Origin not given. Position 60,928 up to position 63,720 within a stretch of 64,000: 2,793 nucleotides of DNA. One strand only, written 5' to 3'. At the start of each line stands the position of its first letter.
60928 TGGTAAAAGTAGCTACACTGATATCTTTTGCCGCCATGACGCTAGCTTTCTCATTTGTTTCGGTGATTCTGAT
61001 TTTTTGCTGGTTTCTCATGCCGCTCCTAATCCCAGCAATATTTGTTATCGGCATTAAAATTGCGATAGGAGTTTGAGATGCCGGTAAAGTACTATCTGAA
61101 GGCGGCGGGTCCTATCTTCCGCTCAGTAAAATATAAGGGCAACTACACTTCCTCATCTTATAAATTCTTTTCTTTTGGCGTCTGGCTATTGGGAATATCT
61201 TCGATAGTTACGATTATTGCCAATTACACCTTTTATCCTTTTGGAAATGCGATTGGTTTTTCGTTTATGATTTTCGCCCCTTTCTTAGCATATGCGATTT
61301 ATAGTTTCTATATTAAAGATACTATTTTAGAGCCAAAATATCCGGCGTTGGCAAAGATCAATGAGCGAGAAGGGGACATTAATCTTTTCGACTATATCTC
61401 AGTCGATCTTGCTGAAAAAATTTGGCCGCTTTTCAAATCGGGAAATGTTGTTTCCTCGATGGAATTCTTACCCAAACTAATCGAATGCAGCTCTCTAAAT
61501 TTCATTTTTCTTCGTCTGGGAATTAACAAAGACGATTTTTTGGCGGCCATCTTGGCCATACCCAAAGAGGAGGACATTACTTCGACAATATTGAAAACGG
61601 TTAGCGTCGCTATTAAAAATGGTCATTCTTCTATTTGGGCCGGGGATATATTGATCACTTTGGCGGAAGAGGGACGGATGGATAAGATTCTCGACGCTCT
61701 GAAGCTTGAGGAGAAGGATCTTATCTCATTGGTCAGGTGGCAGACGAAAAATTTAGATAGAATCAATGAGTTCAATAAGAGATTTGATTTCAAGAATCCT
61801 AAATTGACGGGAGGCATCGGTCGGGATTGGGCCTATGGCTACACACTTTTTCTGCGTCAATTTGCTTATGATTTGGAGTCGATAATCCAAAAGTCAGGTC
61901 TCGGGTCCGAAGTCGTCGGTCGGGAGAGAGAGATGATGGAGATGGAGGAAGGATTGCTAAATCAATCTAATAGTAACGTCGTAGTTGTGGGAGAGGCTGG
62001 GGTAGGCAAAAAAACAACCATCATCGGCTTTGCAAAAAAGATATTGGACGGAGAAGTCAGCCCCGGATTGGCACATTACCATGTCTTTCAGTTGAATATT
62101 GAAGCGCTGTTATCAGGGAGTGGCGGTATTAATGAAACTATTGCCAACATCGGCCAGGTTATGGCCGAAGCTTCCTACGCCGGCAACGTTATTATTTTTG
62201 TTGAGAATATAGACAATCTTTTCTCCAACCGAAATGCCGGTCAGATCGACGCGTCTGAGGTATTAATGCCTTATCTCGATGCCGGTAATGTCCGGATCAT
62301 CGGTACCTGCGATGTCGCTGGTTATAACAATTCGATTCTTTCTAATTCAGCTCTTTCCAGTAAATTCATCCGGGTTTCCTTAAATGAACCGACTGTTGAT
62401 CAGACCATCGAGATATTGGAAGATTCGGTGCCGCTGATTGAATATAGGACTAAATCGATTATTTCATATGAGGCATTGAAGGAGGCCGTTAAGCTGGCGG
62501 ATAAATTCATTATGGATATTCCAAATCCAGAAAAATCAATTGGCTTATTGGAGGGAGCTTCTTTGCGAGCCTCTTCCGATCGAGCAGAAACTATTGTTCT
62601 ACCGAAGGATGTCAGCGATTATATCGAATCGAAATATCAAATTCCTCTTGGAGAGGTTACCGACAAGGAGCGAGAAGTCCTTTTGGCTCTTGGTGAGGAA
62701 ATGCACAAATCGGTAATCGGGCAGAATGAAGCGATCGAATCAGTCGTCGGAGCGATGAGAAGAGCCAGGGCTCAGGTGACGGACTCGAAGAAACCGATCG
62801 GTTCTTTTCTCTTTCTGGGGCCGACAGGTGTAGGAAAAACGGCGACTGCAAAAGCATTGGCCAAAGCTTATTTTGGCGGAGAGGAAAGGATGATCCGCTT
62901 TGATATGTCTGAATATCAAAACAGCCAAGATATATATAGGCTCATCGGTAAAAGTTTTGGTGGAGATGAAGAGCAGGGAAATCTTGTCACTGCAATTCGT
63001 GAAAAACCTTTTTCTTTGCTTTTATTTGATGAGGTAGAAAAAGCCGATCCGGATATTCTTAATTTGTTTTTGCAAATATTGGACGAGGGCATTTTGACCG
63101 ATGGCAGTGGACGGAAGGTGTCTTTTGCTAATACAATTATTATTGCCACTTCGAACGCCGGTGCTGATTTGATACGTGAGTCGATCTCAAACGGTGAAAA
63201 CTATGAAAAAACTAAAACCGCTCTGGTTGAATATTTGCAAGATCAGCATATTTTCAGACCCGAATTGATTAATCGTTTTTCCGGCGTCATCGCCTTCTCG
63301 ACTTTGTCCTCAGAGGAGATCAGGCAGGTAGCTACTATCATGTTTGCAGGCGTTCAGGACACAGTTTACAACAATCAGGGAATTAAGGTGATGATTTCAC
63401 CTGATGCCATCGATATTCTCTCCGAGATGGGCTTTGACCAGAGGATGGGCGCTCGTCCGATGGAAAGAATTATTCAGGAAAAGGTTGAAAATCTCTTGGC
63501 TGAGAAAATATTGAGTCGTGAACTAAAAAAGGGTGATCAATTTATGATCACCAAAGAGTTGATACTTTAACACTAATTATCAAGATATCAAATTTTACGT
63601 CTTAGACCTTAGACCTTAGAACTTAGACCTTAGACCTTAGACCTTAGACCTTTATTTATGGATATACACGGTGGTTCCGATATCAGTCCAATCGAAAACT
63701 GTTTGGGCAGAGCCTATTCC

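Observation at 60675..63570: Membrane-anchored two-ring Clp ATPase with inactivated D1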

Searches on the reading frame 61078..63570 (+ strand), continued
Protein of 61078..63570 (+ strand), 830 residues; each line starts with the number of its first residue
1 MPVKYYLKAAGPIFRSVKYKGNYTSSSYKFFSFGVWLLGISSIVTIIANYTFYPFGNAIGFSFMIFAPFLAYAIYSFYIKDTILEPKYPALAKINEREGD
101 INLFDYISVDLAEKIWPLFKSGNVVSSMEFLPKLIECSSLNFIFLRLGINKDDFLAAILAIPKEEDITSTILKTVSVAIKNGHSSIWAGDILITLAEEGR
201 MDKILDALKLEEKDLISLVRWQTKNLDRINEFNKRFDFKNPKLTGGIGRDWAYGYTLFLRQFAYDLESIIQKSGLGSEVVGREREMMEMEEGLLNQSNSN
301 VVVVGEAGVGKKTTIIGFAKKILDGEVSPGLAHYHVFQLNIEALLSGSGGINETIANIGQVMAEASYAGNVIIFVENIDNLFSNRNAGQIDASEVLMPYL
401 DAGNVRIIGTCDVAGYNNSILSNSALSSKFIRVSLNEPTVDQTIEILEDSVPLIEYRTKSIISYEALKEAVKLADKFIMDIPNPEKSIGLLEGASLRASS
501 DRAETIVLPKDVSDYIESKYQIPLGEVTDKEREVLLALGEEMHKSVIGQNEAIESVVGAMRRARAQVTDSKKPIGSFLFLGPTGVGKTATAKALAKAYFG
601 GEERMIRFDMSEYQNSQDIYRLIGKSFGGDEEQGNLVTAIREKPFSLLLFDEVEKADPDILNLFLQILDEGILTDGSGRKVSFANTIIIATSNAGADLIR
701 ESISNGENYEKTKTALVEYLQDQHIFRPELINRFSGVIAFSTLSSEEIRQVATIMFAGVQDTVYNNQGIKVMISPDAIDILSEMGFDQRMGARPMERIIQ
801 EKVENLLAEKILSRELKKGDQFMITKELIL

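Call 44: predict_structure(alignment_id=A2)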
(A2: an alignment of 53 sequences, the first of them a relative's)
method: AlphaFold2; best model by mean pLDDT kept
length: 830 residues; sequences in the alignment: 53
mean_pLDDT: 85.9   pTM: 0.79
mean pLDDT of the five models: 85.9, 85.6, 84.4, 83.2, 82.5
residues with pLDDT >= 90: 289; 70-90: 482; 50-70: 54; < 50: 5
segments of 3 or more residues with pLDDT < 50: none
pLDDT, mean of each block of 10 residues (from residue 1): 76 88 87 91 87 72 89 88 81 80 89 90 80 90 91 84 73 90 89 89 88 91 83 60 52 69 85 66 89 84 91 91 84 88 75 86 88 91 77 87 87 88 88 92 91 92 95 89 93 94 91 91 82 91 88 92 79 91 88 91 90 91 74 87 91 92 88 84 92 87 79 86 88 90 86 88 89 89 83 86 90 87 88
secondary structure, 60 per line:
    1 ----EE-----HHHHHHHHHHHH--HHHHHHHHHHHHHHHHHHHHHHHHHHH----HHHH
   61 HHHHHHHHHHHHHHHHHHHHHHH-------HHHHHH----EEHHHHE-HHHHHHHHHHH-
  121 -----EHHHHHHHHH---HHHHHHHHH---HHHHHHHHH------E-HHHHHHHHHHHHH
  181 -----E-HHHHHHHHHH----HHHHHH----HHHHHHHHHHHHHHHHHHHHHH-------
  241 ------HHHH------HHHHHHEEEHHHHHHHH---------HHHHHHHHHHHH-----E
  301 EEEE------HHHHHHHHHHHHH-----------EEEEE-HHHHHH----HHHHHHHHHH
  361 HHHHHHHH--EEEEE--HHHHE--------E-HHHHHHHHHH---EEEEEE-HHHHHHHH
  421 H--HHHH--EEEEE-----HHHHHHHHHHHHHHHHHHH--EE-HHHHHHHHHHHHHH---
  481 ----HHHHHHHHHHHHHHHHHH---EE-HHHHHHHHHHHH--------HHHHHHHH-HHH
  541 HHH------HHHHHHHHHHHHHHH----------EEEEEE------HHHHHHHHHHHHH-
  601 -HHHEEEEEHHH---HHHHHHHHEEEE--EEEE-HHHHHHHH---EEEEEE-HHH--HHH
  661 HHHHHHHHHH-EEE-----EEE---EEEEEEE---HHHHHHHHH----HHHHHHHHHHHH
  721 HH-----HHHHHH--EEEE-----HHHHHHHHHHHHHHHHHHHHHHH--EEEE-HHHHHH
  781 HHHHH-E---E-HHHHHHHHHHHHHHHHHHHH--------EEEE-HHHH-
elements in order (helices of 4 or more, strands of 3 or more residues): H12-23 H26-52 H57-83 H91-96 H103-106 H109-119 H127-135 H139-147 H151-159 H168-180 H188-197 H202-207 H212-233 H247-250 H257-262 E263-265 H266-273 H283-294 E300-304 H311-323 E335-339 H341-346 H351-368 E371-375 H378-381 H393-402 E406-411 H413-421 H424-427 E430-434 H440-458 H464-477 H485-502 H509-520 H529-536 H538-543 H550-564 E575-580 H587-599 E605-609 H616-623 E624-627 E630-633 H635-642 E646-651 H658-670 E672-674 E680-682 E686-692 H696-704 H709-722 H728-733 E736-739 H745-767 E770-773 H775-785 H793-812 E821-824 H826-829

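Call 51: fold_search(model_id=the predicted structure, library=pdb)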
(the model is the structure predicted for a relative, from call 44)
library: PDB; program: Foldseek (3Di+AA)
matches with E <= 10: 1804; with E <= 0.001: 1340
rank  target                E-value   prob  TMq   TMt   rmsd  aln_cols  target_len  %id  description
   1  9a66_A                4.2e-49  1.00  0.60  0.61  18.9       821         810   29  Integrative model of CLPC-CLPP by crosslinking MS and deep learning (released 2024-09-18)
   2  9rai_b                5.4e-47  1.00  0.59  0.63  17.7       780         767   30  Structure of the S.aureus MecA/ClpC/ClpP degradation system (released 2025-09-10)
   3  9rai_c                2.8e-46  1.00  0.58  0.62  16.9       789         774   30  Structure of the S.aureus MecA/ClpC/ClpP degradation system (released 2025-09-10)
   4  9rai_d                2.8e-46  1.00  0.58  0.63  17.6       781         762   30  Structure of the S.aureus MecA/ClpC/ClpP degradation system (released 2025-09-10)
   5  9rai_e                3.4e-46  1.00  0.60  0.64  17.8       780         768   30  Structure of the S.aureus MecA/ClpC/ClpP degradation system (released 2025-09-10)
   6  9gi1_b                2.1e-45  1.00  0.59  0.82   4.6       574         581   37  Structure of the S.aureus MecA/ClpC/ClpP degradation system (released 2025-08-20)
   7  9gi1_e                2.3e-45  1.00  0.59  0.82   4.4       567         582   37  Structure of the S.aureus MecA/ClpC/ClpP degradation system (released 2025-08-20)
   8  9gi1_d                1.7e-44  1.00  0.59  0.82   4.6       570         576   37  Structure of the S.aureus MecA/ClpC/ClpP degradation system (released 2025-08-20)
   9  9gi1_c                6.3e-44  1.00  0.59  0.81   4.6       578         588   37  Structure of the S.aureus MecA/ClpC/ClpP degradation system (released 2025-08-20)
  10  8a8u_D                8.3e-44  1.00  0.58  0.80   4.7       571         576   36  Mycobacterium tuberculosis ClpC1 hexamer structure (released 2022-10-26)
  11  9if4_D                8.7e-44  1.00  0.57  0.78   4.6       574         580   35  Structure of the Mycobacterium Tuberculosis ClpC1P1P2 complex bound to the activator Bz-Leu-Leu (released 2025-08-27)
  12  6qs6_A                5.3e-43  1.00  0.56  0.78   5.1       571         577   37  ClpB (DWB and K476C mutant) bound to casein in presence of ATPgammaS - state KC-1 (released 2019-07-03)
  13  8xon_P                8.0e-43  1.00  0.57  0.78   5.0       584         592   36  Cryo-EM structure of the ClpC1:ClpP1P2 degradation complex in Streptomyces hawaiiensis (released 2024-03-27)
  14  9if4_C                2.5e-42  1.00  0.57  0.78   4.9       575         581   35  Structure of the Mycobacterium Tuberculosis ClpC1P1P2 complex bound to the activator Bz-Leu-Leu (released 2025-08-27)
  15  8xoo_O                2.5e-42  1.00  0.53  0.73   5.9       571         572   36  Cryo-EM structure of the ClpC1:ClpP1P2 degradation complex in Streptomyces hawaiiensis (released 2024-03-27)
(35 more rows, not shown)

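Call 69: search_protein_families(library=padloc, proteins=[window:61078-63570:+], max_evalue=0.01)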
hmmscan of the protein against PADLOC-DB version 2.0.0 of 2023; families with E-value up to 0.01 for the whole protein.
window:61078-63570:+ (830 aa): 6 families
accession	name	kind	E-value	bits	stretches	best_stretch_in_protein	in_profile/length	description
PDLC03838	DolB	-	3.8e-31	106.7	2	512-693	102-277/375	-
PDLC04606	PDC-M37B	-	5.2e-30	102.9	1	522-705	122-305/390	-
PDLC04605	PDC-M37B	-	6.8e-22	76.2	1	570-700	300-430/518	-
PDLC04140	mad8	-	9.7e-07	26.6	1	577-636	30-70/314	mads_8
PDLC00915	TRIP13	-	1.5e-06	25.9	1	301-393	66-157/302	TRIP13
PDLC02196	IetA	-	0.0073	13.8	0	550-596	98-144/374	-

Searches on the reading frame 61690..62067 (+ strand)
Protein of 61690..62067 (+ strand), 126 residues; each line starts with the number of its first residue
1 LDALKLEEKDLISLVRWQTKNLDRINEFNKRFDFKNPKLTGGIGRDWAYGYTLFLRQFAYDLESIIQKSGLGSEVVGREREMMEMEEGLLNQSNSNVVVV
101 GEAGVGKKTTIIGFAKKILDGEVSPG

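Call 24: find_related_loci(query=A1, collection=genome_contigs, flank=3000)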
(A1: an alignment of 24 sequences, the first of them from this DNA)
Query A1 (126 aa) in genome_contigs; peptide patterns used: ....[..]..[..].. (x = any residue, [..] = any of these).
322 stretches matched a pattern; 301 encode a relative of the query (tblastn E <= 1e-3); the best 80 are kept; 80 distinct loci.
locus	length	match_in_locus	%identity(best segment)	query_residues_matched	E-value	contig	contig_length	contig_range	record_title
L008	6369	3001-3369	50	1-123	3e-37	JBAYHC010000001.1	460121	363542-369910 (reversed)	MAG: Patescibacteria group bacterium isolate SO_2016_GW1_140 scaffold00011_OW334_2016, whole genome shotgun sequence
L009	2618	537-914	47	1-126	6e-35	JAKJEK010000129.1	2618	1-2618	MAG: Patescibacteria group bacterium isolate UR.bin185 UR_contig_147517, whole genome shotgun sequence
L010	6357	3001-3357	53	6-124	2e-34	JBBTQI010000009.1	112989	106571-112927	MAG: Patescibacteria group bacterium isolate H43-bin163_1 H43_bin163_1_000000000009, whole genome shotgun sequence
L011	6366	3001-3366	48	4-124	2e-34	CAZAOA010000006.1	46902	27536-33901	MAG TPA_asm: uncultured Candidatus Saccharibacteria bacterium isolate SRP179991_co5_105 genome assembly, contig: NODE_11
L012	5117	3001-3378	48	1-125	1e-33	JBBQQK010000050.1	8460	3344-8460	MAG: Patescibacteria group bacterium isolate Co_metawrap_1577 Cmw_1577_k141_27509125_length_8460_cov_11.0000, whole geno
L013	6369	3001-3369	46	1-122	8e-34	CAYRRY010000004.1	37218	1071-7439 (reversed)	MAG TPA_asm: uncultured Candidatus Saccharibacteria bacterium isolate SRP191223_co1_376 genome assembly, contig: NODE_78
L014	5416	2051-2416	46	1-122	5e-33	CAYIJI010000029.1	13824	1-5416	MAG TPA_asm: uncultured Candidatus Saccharibacteria bacterium isolate ERP119705_co23_573 genome assembly, contig: NODE_4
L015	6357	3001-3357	47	4-122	5e-33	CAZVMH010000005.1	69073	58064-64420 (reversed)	MAG TPA_asm: uncultured Candidatus Saccharibacteria bacterium isolate binchicken_co79_39 genome assembly, contig: NODE_2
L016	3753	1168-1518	47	6-121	1e-32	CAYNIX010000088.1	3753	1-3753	MAG TPA_asm: uncultured Candidatus Saccharibacteria bacterium isolate binchicken_co22_215 genome assembly, contig: NODE_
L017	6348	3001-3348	45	9-126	1e-32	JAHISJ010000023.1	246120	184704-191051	MAG: Patescibacteria group bacterium isolate MM_PC_MetaG.mb.169 MM_PC_MetaG.mb.169_k141_1299426, whole genome shotgun se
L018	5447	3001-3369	45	1-122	6e-32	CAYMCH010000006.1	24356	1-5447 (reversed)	MAG TPA_asm: uncultured Candidatus Saccharibacteria bacterium isolate SRP192927_co2_25 genome assembly, contig: NODE_294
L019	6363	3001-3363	42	1-121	2e-31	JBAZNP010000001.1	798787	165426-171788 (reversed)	MAG: Patescibacteria group bacterium isolate SO_2017_LW4_72 scaffold_15_c1_LW137-91_2017, whole genome shotgun sequence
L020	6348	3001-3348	47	10-125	3e-31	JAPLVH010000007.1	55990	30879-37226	MAG: Candidatus Berkelbacteria bacterium isolate LacPavin_0419_WC90_MAG_42_9 LacPavin_0419_WC90_scaffold_479984, whole g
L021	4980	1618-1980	46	4-124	5e-31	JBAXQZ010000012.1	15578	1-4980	MAG: bacterium isolate ELA570 MAG570_12, whole genome shotgun sequence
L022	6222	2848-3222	42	1-125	2e-30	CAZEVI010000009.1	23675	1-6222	MAG TPA_asm: uncultured Candidatus Saccharibacteria bacterium isolate binchicken_co387_690 genome assembly, contig: NODE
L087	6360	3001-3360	34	1-124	1e-15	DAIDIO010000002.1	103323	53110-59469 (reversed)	MAG TPA_asm: Candidatus Saccharibacteria bacterium isolate clean364 NODE_2_length_103323_cov_8.226188, whole genome shot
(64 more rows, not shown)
